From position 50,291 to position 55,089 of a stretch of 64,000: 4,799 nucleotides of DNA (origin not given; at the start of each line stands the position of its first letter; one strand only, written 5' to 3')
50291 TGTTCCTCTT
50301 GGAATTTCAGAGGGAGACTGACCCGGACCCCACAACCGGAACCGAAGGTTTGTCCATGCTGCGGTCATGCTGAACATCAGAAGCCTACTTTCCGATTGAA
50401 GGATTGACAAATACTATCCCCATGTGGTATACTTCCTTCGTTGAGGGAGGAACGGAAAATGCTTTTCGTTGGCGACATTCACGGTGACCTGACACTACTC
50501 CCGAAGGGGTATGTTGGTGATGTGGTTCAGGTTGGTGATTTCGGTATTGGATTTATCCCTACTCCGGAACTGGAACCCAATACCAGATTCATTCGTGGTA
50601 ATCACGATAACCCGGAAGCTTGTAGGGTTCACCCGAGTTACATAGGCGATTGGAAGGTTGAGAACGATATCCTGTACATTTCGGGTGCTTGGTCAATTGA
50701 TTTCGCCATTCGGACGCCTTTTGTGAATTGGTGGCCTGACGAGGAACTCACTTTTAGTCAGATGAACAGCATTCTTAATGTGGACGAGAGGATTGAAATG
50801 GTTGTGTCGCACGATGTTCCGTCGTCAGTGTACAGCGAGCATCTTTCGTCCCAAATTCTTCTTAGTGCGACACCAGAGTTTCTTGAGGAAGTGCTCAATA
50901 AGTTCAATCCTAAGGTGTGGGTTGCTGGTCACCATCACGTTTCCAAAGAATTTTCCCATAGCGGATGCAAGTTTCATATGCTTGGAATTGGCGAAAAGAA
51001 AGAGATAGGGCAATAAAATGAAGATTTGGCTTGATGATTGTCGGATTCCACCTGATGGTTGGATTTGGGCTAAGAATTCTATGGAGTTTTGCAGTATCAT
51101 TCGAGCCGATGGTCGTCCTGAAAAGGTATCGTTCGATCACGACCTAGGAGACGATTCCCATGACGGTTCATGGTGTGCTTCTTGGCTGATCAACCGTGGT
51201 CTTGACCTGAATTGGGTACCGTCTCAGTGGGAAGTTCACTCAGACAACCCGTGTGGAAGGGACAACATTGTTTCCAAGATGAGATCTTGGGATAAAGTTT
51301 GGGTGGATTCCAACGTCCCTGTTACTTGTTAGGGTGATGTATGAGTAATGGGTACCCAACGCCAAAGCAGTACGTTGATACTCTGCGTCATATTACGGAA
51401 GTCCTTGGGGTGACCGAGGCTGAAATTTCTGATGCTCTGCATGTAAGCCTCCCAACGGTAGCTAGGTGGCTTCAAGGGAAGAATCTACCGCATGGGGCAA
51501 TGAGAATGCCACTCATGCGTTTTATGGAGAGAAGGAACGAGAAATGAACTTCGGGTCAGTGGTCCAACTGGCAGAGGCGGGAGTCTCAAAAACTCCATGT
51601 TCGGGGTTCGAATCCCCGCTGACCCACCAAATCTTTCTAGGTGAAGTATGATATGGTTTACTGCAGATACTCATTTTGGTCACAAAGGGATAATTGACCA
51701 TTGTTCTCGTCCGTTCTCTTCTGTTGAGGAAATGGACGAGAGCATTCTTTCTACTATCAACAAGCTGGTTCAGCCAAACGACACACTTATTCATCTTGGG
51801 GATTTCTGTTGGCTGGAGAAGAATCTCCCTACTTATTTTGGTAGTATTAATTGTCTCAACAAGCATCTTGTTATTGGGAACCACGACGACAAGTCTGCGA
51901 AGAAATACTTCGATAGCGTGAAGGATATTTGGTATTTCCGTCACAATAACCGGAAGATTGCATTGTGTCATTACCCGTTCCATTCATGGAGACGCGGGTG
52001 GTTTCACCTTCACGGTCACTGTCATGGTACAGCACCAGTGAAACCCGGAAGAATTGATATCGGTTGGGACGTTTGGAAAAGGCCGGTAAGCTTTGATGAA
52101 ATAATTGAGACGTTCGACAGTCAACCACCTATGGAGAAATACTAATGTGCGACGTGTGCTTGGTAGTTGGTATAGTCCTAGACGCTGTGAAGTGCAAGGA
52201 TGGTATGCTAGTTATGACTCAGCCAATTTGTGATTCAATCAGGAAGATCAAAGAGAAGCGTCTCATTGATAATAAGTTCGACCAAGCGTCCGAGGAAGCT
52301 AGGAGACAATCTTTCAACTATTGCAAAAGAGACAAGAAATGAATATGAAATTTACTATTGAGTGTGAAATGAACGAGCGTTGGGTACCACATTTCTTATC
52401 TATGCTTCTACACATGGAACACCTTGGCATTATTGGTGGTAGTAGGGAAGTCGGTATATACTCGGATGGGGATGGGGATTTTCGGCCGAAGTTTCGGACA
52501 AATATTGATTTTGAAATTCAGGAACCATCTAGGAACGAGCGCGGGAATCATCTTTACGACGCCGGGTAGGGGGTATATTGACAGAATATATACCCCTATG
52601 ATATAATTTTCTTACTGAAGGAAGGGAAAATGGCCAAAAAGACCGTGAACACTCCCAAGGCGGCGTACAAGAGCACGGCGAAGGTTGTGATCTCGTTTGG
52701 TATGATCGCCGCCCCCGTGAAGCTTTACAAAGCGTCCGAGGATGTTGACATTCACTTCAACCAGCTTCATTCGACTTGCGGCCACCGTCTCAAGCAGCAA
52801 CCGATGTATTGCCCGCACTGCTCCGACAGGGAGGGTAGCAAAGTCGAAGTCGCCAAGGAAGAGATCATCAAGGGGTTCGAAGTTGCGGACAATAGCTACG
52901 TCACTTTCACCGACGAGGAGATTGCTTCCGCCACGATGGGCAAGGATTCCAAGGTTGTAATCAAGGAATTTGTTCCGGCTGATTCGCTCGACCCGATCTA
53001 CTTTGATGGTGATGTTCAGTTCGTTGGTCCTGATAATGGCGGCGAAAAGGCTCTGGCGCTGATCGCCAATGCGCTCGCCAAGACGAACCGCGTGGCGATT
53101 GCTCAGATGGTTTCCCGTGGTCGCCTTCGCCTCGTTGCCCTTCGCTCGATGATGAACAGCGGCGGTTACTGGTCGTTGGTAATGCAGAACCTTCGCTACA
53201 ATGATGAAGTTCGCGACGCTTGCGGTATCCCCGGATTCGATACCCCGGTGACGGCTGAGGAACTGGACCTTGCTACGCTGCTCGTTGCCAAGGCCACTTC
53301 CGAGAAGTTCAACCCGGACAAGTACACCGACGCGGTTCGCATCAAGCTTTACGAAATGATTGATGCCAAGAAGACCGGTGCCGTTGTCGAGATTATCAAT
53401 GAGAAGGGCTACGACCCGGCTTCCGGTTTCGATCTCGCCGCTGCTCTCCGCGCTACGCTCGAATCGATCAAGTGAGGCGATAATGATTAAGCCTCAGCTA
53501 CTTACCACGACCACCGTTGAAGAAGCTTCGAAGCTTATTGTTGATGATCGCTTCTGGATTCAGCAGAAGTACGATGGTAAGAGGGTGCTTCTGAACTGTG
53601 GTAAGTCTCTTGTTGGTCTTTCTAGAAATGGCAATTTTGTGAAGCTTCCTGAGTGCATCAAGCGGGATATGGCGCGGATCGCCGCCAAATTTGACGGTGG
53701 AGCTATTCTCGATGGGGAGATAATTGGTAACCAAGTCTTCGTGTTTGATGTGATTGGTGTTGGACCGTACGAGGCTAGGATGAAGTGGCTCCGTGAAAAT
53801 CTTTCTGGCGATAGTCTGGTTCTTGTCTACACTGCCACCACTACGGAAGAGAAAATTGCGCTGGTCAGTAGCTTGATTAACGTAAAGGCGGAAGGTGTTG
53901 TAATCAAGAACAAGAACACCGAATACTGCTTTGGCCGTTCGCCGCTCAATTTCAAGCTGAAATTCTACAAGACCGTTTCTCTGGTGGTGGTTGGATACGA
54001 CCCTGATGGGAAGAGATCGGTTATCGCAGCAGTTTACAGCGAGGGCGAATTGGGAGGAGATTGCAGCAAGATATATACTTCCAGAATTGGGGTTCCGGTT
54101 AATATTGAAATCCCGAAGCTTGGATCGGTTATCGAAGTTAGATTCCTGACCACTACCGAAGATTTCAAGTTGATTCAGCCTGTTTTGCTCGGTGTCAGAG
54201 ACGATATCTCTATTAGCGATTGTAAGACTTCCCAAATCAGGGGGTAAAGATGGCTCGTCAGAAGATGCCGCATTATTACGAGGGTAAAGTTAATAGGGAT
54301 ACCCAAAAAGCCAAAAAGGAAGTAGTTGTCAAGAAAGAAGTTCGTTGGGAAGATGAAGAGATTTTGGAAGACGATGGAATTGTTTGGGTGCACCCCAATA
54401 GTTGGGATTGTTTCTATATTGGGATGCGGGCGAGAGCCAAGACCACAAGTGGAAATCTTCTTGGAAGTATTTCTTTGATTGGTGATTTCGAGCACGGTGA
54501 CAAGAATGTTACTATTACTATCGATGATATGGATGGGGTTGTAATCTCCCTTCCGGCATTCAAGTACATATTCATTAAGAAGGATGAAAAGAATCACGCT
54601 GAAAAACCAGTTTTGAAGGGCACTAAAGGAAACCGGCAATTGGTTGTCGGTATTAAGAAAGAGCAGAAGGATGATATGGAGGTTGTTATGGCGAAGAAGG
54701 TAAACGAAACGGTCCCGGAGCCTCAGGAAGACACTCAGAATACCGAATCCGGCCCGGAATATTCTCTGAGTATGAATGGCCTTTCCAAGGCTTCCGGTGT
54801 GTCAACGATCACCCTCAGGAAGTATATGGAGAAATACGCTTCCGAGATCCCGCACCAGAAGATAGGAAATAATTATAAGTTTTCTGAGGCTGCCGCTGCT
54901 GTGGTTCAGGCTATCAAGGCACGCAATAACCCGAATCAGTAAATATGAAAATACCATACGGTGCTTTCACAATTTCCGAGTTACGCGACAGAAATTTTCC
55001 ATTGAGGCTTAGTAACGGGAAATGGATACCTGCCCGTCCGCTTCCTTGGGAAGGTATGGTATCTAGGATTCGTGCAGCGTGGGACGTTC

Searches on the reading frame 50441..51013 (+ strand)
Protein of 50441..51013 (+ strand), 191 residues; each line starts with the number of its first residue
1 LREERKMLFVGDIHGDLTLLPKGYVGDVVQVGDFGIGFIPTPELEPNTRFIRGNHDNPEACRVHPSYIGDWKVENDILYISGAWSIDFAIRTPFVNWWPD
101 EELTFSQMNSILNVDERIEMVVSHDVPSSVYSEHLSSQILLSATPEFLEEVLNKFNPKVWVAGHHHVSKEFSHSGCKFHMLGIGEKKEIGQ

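Call 31: search_protein_families(library=pfam, max_evalue=0.01, proteins=[window:50441-51013:+])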
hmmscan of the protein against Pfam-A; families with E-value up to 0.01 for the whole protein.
window:50441-51013:+ (191 aa): 1 family
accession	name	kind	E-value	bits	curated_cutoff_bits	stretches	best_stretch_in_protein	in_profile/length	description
PF00149.33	Metallophos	-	5.8e-08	33.8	21.5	1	25-167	35-190/191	Calcineurin-like phosphoesterase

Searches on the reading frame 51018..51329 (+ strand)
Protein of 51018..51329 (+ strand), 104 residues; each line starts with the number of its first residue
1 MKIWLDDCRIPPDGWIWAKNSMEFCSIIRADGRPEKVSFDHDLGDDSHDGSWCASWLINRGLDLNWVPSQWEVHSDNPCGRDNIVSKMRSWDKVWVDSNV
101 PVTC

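Call 31: search_protein_families(library=pfam, max_evalue=0.01, proteins=[window:51018-51329:+])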
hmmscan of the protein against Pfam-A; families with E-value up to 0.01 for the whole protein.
window:51018-51329:+ (104 aa): 1 family
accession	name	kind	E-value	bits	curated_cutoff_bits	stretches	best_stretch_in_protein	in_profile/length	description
PF20274.4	cREC_REC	-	2.5e-23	83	27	1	1-89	1-87/88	Cyclic-phosphate processing Receiver domain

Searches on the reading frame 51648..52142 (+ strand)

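Call 31: search_protein_families(library=pfam, max_evalue=0.01, proteins=[window:51648-52142:+])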
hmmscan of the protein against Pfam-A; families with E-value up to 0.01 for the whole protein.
window:51648-52142:+ (165 aa): 1 family
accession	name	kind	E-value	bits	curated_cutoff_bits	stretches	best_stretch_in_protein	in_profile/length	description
PF12850.12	Metallophos_2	-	0.00016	22.1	27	1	6-110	7-90/154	Calcineurin-like phosphoesterase superfamily domain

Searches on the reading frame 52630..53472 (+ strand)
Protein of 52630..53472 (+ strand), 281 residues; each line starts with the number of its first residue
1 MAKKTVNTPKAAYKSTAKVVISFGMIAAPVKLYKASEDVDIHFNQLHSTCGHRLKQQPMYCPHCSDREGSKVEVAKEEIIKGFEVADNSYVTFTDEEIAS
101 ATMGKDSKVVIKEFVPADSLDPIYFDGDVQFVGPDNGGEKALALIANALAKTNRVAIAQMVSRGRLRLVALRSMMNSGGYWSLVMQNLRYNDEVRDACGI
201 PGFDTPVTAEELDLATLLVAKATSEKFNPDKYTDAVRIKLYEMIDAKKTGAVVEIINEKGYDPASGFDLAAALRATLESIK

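Call 31: search_protein_families(library=pfam, max_evalue=0.01, proteins=[window:52630-53472:+])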
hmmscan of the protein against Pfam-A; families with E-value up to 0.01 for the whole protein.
window:52630-53472:+ (281 aa): 1 family
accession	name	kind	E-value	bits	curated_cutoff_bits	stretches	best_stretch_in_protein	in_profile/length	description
PF02735.22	Ku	-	1.5e-39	136.3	25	1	22-213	1-189/190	Ku70/Ku80 beta-barrel domain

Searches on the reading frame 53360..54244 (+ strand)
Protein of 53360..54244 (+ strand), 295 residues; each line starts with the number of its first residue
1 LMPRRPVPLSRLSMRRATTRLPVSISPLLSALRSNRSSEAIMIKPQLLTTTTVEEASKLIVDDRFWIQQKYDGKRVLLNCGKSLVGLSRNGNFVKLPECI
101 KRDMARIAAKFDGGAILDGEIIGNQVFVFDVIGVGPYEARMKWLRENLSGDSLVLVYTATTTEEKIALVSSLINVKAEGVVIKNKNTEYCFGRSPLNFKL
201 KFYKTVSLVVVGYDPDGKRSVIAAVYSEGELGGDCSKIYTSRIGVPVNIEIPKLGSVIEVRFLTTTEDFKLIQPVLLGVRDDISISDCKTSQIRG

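Call 31: search_protein_families(library=pfam, max_evalue=0.01, proteins=[window:53360-54244:+])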
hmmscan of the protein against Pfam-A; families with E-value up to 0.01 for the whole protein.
window:53360-54244:+ (295 aa): 2 families
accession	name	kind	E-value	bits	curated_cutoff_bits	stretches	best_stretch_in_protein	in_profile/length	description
PF01068.26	DNA_ligase_A_M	-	7.6e-11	42.5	26.2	2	50-122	7-81/204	ATP dependent DNA ligase domain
PF09414.15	RNA_ligase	-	1.5e-05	25.6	27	1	64-193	2-165/171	RNA ligase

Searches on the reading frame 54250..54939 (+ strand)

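Call 31: search_protein_families(library=pfam, max_evalue=0.01, proteins=[window:54250-54939:+])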
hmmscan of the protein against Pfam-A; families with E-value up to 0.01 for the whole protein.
window:54250-54939:+ (230 aa): 1 family
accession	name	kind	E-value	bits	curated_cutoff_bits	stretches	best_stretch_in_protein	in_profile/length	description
PF13411.12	MerR_1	-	0.0026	18.3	21.6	1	174-224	2-51/69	MerR HTH family regulatory protein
